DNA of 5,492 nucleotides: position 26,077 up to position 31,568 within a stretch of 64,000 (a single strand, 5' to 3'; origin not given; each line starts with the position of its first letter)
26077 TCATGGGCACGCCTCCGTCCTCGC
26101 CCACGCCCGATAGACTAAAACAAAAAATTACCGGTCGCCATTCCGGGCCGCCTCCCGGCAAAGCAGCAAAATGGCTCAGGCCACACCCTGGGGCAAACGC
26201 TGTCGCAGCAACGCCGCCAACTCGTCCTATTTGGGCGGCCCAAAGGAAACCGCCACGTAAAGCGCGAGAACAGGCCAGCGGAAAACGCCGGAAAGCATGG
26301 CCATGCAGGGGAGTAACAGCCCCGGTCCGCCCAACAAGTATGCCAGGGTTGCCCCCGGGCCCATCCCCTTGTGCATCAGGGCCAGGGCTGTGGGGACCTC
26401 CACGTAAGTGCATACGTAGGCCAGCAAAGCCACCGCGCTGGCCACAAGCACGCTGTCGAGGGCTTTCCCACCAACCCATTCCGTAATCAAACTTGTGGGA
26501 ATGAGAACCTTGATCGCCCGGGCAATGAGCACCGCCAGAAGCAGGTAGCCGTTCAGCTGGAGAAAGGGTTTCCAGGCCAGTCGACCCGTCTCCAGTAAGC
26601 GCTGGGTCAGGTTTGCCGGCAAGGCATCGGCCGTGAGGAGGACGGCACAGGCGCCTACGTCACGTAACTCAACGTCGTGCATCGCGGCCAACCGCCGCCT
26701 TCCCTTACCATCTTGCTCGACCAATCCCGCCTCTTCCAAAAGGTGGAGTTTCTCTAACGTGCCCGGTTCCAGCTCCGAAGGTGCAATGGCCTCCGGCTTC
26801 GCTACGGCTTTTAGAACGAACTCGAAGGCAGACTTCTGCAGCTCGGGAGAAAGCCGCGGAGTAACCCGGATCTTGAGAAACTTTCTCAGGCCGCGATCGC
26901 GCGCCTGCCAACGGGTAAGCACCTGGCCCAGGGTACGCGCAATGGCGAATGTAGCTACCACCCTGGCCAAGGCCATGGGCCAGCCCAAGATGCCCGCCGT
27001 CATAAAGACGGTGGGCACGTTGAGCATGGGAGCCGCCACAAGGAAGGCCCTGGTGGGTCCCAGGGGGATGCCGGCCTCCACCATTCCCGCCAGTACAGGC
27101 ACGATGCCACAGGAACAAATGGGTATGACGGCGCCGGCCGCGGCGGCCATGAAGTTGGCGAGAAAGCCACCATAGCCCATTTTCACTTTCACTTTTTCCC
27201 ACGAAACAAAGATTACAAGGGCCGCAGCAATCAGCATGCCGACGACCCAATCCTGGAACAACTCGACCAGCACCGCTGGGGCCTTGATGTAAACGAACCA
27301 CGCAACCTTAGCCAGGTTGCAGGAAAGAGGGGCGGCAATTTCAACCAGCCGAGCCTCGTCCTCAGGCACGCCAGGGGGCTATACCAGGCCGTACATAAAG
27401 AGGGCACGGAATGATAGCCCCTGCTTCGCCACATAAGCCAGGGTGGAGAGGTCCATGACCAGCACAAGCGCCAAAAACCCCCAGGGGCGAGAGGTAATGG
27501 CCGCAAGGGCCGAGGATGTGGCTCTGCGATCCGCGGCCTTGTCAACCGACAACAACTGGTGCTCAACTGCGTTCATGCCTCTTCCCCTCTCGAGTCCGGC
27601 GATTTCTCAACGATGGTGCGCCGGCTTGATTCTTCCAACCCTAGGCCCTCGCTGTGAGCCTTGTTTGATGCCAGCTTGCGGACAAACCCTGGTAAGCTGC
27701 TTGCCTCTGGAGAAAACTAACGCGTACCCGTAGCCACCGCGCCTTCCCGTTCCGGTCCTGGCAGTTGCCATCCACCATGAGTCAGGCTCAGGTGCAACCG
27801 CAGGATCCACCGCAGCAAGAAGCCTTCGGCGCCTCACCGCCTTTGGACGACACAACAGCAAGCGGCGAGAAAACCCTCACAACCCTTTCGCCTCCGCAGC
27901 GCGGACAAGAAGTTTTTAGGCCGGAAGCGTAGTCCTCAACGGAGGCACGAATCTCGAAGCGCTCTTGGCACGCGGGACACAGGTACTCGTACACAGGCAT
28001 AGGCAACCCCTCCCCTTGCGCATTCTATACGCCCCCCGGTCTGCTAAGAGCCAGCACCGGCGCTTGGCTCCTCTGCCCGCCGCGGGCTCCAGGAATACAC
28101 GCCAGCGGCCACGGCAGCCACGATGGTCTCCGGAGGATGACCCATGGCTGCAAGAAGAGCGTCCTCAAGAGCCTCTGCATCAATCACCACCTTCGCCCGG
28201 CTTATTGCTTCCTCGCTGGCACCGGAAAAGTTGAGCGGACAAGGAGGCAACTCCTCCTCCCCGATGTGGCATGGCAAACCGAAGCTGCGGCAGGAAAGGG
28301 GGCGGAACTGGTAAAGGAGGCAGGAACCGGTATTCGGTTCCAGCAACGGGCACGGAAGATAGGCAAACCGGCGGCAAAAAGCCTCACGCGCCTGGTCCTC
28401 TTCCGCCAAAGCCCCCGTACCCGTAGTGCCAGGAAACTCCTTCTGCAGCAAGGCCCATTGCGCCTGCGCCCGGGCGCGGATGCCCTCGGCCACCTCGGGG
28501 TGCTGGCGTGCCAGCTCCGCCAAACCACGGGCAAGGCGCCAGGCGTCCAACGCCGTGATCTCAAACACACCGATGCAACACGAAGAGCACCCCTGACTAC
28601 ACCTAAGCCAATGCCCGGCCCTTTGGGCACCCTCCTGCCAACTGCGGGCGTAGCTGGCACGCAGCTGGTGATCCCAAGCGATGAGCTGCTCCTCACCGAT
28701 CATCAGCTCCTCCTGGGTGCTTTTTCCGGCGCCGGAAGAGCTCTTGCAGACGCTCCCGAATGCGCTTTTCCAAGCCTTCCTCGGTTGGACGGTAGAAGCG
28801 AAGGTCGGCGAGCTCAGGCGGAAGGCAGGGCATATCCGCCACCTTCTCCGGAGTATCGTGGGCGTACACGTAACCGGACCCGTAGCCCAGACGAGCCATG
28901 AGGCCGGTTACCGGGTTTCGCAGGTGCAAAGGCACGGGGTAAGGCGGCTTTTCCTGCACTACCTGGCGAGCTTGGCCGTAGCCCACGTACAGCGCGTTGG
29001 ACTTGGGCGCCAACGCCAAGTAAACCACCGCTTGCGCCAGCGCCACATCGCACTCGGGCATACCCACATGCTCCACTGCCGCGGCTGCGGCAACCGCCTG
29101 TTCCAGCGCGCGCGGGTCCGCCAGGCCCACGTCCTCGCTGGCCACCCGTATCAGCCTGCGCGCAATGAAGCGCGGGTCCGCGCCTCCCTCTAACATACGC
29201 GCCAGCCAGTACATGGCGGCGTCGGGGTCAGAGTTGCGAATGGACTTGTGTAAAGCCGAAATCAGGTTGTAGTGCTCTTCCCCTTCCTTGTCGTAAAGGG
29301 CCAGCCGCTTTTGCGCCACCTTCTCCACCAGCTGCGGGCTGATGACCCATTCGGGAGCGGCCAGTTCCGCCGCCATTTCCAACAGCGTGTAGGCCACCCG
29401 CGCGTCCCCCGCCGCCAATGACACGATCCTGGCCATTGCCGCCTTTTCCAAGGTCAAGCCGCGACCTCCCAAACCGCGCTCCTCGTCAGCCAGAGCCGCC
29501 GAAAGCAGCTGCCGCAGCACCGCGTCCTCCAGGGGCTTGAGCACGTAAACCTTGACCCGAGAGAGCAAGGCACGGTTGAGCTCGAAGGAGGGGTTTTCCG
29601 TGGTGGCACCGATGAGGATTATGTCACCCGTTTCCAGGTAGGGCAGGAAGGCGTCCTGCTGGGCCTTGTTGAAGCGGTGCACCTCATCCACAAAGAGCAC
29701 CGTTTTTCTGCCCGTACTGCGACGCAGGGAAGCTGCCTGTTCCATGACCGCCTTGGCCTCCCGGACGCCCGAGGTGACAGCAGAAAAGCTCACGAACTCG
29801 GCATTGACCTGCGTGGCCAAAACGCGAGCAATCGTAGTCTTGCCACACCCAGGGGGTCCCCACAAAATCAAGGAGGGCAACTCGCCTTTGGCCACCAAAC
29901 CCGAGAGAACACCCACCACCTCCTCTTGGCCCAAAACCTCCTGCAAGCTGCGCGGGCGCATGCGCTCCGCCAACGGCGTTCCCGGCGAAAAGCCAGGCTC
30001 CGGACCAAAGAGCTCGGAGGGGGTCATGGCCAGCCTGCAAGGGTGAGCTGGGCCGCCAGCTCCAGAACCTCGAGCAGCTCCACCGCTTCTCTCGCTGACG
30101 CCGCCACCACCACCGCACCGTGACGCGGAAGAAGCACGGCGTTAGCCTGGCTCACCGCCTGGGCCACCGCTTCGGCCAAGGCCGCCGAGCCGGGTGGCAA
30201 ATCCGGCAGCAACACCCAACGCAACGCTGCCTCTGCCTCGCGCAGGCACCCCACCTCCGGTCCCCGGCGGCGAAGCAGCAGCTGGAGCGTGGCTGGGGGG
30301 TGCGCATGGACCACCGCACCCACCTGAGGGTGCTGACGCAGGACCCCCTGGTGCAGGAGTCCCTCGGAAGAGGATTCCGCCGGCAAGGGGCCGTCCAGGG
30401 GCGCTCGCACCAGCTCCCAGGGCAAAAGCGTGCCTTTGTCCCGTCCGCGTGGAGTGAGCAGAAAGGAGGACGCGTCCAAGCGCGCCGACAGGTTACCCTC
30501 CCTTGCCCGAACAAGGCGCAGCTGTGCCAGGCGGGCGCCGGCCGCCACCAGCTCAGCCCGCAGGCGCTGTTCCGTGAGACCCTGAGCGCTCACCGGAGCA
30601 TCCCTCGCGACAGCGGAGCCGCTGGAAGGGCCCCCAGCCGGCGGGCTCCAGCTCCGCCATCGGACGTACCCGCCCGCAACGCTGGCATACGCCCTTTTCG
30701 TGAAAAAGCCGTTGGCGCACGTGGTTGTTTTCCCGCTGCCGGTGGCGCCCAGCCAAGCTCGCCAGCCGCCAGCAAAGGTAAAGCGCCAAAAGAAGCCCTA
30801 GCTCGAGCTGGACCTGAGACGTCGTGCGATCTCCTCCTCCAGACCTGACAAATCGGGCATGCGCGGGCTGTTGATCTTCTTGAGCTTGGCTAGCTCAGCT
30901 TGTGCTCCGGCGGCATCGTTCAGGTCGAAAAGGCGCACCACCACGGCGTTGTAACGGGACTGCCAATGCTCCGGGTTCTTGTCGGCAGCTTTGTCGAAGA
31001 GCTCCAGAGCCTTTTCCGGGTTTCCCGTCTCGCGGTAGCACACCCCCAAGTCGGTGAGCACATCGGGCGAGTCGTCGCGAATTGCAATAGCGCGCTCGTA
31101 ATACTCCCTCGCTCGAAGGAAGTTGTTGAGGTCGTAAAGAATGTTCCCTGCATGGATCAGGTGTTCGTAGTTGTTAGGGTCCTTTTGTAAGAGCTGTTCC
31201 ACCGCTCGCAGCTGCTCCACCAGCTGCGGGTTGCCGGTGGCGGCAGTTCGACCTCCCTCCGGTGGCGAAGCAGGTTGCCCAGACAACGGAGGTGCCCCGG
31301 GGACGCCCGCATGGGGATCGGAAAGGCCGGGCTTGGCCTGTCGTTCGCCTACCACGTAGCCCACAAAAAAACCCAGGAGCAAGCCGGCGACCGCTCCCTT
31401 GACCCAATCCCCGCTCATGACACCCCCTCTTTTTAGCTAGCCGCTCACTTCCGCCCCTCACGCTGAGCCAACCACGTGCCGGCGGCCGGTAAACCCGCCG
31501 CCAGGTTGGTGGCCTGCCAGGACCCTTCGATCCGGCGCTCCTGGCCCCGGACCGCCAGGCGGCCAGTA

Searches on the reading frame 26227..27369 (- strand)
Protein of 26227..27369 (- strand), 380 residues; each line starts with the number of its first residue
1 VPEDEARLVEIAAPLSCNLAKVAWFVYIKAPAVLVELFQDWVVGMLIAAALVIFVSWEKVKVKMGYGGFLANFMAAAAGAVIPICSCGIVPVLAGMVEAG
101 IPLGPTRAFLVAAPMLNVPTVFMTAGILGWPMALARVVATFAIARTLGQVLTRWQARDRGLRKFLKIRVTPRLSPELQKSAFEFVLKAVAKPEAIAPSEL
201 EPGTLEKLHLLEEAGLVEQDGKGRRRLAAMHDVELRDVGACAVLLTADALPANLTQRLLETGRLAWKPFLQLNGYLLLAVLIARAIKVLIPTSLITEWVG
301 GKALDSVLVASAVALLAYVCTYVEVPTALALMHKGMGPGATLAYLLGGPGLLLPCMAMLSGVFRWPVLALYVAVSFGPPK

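Call 71: search_protein_families(library=pfam, proteins=[window:26227-27369:-], max_evalue=0.00001)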
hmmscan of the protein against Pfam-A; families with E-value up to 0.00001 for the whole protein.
window:26227-27369:- (380 aa): 1 family
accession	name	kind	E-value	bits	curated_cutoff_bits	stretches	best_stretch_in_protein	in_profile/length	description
PF03773.19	ArsP_1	-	4.6e-52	177.5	32.3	1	34-373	13-279/294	Predicted permease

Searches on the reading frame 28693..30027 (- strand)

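Call 71: search_protein_families(library=pfam, proteins=[window:28693-30027:-], max_evalue=0.00001)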
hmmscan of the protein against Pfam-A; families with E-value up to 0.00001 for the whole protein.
window:28693-30027:- (444 aa): 9 families
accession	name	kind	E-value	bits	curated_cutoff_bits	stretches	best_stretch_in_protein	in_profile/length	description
PF12002.13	MgsA_C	-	3.8e-67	225.8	27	1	265-430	1-166/167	MgsA AAA+ ATPase C terminal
PF16193.11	AAA_assoc_2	-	7.2e-24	84.3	34.3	1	189-264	3-81/81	AAA C-terminal domain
PF00004.35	AAA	-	8.5e-18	65.5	21.2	1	53-165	1-130/131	ATPase family associated with various cellular activities (AAA)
PF05496.18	RuvB_N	-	7.7e-14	52.2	27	1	23-144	1-122/159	Holliday junction DNA helicase RuvB P-loop domain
PF07728.20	AAA_5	-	2.2e-08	34.6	22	1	53-143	2-102/139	AAA domain (dynein-related subfamily)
PF13191.12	AAA_16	-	2.8e-07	31.6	32.6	0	45-77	19-51/167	AAA ATPase domain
PF13173.12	AAA_14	-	3.2e-07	30.8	27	1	53-166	5-123/129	AAA domain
PF01078.27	Mg_chelatase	-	5.2e-07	29.7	20.3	0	28-78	2-54/207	Magnesium chelatase, subunit ChlI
PF13401.12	AAA_22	-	5.4e-06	27.2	27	0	52-86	7-44/130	AAA domain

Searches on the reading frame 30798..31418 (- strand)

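Call 71: search_protein_families(library=pfam, proteins=[window:30798-31418:-], max_evalue=0.00001)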
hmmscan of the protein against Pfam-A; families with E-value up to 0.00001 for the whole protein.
window:30798-31418:- (206 aa): 14 families
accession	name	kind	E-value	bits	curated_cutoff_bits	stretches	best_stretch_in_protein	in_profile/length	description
PF07719.23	TPR_2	-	5.5e-14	51.5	27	1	119-151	2-34/34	Tetratricopeptide repeat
PF14559.12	TPR_19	-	1e-13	51.8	25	1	96-158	3-63/68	Tetratricopeptide repeat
PF00515.34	TPR_1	-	6.1e-13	48.4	27.8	1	119-151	2-34/34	Tetratricopeptide repeat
PF13431.12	TPR_17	-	6.4e-12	45.2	24.4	0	106-139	1-34/34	Tetratricopeptide repeat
PF13432.12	TPR_16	-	3.7e-11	43.7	32.7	0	71-118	18-65/65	Tetratricopeptide repeat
PF13371.12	TPR_9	-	1.5e-10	41.4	35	0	99-151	10-62/73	Tetratricopeptide repeat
PF13428.12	TPR_14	-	1.8e-09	37.8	23.5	0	118-155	1-38/44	Tetratricopeptide repeat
PF13424.12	TPR_12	-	2.1e-09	37.9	30.1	1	89-145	8-72/77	Tetratricopeptide repeat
PF13181.12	TPR_8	-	1.2e-08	34.9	25.7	0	89-115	6-32/34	Tetratricopeptide repeat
PF13374.12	TPR_10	-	1.5e-07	31.6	27.5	0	89-114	7-32/42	Tetratricopeptide repeat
PF13414.12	TPR_11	-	2.4e-07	30.8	26.8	0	91-131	1-41/42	TPR repeat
PF13176.12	TPR_7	-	4.4e-07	29.9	27.9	0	121-151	2-34/36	Tetratricopeptide repeat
PF13174.12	TPR_6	-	5.7e-07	30.2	26.3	0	120-150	2-32/33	Tetratricopeptide repeat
PF12895.13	ANAPC3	-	3.2e-06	27.8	27.2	0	106-158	11-62/82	Anaphase-promoting complex, cyclosome, subunit 3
